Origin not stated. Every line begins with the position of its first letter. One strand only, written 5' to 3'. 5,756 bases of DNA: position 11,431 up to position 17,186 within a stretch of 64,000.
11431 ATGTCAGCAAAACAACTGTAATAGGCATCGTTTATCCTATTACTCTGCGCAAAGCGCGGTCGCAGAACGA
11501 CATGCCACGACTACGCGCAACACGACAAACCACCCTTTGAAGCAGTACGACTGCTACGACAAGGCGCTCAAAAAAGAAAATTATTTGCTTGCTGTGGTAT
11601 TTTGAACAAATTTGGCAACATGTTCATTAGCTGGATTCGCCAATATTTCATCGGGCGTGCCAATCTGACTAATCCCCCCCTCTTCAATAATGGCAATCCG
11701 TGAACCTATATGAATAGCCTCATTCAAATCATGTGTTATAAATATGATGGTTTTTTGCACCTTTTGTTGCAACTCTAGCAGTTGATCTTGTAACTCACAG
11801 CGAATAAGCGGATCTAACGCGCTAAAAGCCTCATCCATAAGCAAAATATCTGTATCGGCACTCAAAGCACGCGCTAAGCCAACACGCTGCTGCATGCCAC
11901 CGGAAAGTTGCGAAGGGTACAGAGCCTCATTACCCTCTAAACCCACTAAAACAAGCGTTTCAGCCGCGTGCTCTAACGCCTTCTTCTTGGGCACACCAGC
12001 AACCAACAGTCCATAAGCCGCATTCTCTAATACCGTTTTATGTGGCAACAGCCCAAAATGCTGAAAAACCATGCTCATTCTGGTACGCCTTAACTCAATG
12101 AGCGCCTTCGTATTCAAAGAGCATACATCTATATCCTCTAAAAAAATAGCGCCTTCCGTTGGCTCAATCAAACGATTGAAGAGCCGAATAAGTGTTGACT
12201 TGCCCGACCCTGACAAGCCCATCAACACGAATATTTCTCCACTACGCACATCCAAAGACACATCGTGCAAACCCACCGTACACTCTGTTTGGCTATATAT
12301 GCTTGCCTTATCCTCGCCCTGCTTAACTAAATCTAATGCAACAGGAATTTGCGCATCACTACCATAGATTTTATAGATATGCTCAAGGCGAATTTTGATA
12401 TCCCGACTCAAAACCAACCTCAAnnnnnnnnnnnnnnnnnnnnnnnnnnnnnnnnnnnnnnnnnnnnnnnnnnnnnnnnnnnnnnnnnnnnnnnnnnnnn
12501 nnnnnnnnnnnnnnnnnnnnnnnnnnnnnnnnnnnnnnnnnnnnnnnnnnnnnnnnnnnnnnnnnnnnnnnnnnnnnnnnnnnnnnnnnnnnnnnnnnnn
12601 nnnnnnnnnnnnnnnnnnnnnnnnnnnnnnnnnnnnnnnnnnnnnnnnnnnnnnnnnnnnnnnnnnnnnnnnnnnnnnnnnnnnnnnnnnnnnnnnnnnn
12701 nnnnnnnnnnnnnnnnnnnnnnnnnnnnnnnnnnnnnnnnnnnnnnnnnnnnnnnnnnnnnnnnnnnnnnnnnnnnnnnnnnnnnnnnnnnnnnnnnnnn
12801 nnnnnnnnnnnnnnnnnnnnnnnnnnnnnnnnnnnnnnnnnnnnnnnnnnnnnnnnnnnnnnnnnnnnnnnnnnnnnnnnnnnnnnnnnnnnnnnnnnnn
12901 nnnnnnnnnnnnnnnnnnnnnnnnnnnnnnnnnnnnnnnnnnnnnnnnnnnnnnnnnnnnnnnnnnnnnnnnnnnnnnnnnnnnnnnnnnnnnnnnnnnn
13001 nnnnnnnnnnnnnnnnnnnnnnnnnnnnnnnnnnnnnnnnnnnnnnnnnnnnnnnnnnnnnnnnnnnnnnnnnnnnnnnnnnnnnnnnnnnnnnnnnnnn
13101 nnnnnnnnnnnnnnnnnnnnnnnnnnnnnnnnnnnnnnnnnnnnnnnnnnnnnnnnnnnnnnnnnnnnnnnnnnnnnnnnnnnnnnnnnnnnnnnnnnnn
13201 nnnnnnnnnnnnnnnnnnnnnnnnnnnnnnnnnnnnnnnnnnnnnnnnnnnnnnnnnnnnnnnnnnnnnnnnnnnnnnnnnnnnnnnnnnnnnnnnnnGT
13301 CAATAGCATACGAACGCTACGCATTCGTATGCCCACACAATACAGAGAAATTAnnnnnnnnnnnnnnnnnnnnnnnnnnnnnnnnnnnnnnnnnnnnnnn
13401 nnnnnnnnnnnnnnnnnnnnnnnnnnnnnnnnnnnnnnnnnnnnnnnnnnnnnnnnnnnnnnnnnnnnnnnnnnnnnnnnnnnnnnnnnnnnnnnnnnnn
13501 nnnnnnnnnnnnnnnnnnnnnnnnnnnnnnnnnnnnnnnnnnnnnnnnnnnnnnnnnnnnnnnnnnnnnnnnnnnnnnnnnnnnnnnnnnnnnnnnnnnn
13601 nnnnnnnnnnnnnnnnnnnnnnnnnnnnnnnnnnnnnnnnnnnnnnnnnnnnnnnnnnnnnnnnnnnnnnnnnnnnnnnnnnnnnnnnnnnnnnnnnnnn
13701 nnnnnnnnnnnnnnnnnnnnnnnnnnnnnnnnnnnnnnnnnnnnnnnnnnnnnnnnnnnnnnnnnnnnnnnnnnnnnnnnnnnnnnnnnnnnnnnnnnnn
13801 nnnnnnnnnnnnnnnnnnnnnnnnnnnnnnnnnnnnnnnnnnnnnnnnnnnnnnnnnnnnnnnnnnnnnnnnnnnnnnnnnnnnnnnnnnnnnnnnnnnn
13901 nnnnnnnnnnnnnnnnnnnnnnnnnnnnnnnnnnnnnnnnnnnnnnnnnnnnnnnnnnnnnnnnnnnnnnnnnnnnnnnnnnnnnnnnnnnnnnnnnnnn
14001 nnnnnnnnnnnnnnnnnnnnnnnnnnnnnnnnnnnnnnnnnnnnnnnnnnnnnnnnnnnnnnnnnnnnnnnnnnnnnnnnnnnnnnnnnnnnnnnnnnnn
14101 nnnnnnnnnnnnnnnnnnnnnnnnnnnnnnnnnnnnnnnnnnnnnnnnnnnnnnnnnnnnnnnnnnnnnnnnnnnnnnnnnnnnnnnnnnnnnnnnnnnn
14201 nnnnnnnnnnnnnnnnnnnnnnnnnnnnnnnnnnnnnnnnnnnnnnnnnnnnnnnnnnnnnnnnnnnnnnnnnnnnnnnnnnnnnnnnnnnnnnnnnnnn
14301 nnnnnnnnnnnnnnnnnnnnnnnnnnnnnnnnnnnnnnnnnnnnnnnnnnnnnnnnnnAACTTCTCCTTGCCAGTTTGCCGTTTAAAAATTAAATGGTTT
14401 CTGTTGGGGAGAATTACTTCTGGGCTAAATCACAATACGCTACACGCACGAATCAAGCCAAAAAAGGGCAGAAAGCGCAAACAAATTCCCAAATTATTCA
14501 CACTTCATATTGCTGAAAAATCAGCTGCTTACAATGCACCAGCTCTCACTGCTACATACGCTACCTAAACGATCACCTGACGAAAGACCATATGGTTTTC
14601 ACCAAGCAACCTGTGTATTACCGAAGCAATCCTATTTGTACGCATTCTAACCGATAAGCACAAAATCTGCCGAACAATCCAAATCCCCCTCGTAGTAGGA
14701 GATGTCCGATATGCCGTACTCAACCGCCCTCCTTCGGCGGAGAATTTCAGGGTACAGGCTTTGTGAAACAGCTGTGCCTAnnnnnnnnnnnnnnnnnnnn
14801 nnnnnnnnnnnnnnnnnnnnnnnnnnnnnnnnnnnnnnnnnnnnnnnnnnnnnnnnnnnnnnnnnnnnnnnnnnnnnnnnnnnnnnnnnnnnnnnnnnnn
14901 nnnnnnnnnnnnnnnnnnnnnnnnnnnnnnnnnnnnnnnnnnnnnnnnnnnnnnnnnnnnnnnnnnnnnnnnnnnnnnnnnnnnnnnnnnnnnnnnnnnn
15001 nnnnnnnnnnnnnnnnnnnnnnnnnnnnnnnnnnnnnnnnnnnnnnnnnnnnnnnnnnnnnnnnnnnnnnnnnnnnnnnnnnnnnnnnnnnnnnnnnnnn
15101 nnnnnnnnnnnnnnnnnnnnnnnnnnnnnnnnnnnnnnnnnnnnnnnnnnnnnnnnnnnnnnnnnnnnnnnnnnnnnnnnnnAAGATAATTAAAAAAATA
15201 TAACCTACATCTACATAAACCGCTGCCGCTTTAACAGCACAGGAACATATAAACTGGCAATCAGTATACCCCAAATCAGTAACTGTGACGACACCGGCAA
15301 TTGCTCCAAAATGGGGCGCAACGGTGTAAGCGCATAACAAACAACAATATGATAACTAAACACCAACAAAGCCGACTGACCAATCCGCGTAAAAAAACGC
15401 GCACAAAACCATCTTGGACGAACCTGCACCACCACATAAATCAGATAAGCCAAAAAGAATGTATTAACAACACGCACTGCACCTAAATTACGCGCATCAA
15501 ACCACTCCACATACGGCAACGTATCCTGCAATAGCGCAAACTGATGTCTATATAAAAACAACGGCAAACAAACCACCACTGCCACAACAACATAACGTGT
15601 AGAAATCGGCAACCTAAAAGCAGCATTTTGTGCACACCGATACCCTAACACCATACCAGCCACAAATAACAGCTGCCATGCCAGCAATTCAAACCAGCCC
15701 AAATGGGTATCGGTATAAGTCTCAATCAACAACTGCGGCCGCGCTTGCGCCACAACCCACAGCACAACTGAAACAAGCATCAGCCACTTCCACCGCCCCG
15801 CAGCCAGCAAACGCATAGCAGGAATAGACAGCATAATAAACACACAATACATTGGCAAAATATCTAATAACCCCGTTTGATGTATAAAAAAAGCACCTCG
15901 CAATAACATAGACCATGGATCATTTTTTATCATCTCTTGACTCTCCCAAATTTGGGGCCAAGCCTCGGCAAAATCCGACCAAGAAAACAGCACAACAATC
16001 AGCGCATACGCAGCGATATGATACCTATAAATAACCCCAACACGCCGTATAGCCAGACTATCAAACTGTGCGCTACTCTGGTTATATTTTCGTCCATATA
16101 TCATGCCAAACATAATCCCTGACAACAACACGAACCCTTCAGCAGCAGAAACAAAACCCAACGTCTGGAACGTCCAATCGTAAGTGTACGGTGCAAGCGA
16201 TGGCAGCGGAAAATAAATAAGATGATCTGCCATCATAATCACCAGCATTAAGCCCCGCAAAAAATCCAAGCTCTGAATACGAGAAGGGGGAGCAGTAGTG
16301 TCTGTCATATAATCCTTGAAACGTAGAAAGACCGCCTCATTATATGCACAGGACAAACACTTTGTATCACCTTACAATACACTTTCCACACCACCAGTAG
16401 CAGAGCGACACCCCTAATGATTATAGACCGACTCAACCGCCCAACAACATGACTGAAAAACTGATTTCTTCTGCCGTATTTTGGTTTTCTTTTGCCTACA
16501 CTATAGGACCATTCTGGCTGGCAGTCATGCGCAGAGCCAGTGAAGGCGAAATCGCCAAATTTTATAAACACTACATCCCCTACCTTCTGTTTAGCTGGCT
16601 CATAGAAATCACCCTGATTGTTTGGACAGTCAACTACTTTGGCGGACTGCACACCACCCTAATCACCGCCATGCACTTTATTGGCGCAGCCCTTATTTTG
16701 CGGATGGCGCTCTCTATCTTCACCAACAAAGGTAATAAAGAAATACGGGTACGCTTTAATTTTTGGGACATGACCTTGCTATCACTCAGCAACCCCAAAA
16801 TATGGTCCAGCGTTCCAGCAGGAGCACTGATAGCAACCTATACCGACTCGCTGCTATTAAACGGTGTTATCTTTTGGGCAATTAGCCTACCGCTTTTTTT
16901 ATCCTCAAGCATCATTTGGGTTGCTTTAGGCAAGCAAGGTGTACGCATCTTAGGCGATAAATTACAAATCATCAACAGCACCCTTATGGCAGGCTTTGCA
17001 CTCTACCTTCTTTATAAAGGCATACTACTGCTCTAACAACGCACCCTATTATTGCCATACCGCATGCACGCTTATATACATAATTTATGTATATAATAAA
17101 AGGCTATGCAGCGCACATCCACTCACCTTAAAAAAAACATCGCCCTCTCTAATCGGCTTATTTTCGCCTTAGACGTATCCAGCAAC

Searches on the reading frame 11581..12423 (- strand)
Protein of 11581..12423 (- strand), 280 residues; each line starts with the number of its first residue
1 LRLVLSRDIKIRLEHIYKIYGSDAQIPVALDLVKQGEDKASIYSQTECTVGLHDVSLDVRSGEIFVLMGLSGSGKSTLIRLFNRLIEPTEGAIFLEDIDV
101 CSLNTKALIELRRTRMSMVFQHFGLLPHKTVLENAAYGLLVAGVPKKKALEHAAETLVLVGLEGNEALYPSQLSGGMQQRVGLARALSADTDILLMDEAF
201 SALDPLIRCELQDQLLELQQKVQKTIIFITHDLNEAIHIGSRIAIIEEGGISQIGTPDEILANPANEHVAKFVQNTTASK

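Call 11: search_protein_families(library=ncbifam, proteins=[window:11581-12423:-], max_evalue=0.00001)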
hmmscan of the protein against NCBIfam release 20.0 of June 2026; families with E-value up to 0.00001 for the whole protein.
window:11581-12423:- (280 aa): 183 families (the best 25 are shown)
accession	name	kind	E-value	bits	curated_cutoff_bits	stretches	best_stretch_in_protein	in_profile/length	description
TIGR03415.1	ABC_choXWV_ATP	equivalog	2.6e-100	336.1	483.75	1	11-276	1-268/382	choline ABC transporter ATP-binding protein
TIGR01186.1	proV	subfamily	4.5e-100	335.3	326.6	1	46-277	3-234/363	betaine/proline/choline family ABC transporter ATP-binding protein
NF007480.0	PRK10070.1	equivalog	1.1e-94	317.5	444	1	9-276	3-268/400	glycine betaine/L-proline ABC transporter ATP-binding protein ProV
TIGR03265.1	PhnT2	equivalog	1.7e-64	218.3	457.7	1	45-275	13-237/353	putative 2-aminoethylphosphonate ABC transporter ATP-binding protein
TIGR00968.1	3a0106s01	subfamily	2.6e-60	203.9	342.75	1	49-275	13-233/237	sulfate ABC transporter ATP-binding protein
NF006987.0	PRK09452.1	equivalog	1.2e-58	198.6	482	1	47-276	28-251/378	spermidine/putrescine ABC transporter ATP-binding protein PotA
TIGR01187.1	potA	subfamily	5.8e-58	196.5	355.6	1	67-275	1-203/325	polyamine ABC transporter ATP-binding protein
NF040933.2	ABC_arch_GlcV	equivalog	1.9e-57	194.8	450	1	43-274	12-243/357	glucose ABC transporter ATP-binding protein GlcV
NF043075.1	MMSYN1_0197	equivalog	1.6e-55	188.4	550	1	46-275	12-235/341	spermidine/putrescine ABC transporter ATP-binding protein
NF040840.2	tungstate_WtpC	equivalog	2.1e-55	188.4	440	1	52-273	16-231/347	tungstate ABC transporter ATP-binding protein WtpC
TIGR02314.1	ABC_MetN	equivalog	5e-54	183.6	499.7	1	43-276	11-244/343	methionine ABC transporter ATP-binding protein MetN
NF008105.0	PRK10851.1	equivalog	2.8e-53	180.9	502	1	49-275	15-239/362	sulfate/thiosulfate ABC transporter ATP-binding protein CysA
NF007027.0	PRK09493.1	equivalog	4.2e-52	176.9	379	1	50-275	15-238/240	glutamine ABC transporter ATP-binding protein GlnQ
TIGR03258.1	PhnT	equivalog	2.5e-51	174.8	499.15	1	48-274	20-241/359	2-aminoethylphosphonate ABC transport system ATP-binding subunit PhnT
NF008653.0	PRK11650.1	subfamily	6.9e-51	173.4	432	1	51-274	19-236/357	sn-glycerol-3-phosphate ABC transporter ATP-binding protein UgpC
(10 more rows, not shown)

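Call 12: search_protein_families(library=pfam, proteins=[window:11581-12423:-], max_evalue=0.00001)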
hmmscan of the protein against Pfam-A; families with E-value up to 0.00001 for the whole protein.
window:11581-12423:- (280 aa): 2 families
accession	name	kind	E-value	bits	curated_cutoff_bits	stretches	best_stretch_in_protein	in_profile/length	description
PF00005.33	ABC_tran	-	1.2e-32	113.8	25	1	52-200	1-136/137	ABC transporter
PF13304.12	AAA_21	-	2.5e-07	31.5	27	0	153-234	220-301/304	AAA domain, putative AbiEii toxin, Type IV TA system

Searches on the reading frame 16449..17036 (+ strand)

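Call 11: search_protein_families(library=ncbifam, proteins=[window:16449-17036:+], max_evalue=0.00001)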
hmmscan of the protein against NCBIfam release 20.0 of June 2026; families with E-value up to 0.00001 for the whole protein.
window:16449-17036:+ (195 aa): 0 families

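Call 12: search_protein_families(library=pfam, proteins=[window:16449-17036:+], max_evalue=0.00001)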
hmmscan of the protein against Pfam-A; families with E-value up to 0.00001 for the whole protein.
window:16449-17036:+ (195 aa): 0 families

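Call 61: search_protein_families(library=pfam, proteins=[window:16449-17036:+], max_evalue=0.1)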
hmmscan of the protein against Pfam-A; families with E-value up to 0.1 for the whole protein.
window:16449-17036:+ (195 aa): 2 families
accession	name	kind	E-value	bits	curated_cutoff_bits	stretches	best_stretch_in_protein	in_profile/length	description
PF01810.24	LysE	-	0.023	14.6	25.6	1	14-191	2-193/193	LysE type translocator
PF04186.18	FxsA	-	0.066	13.8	25.2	1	46-91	3-49/109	FxsA cytoplasmic membrane protein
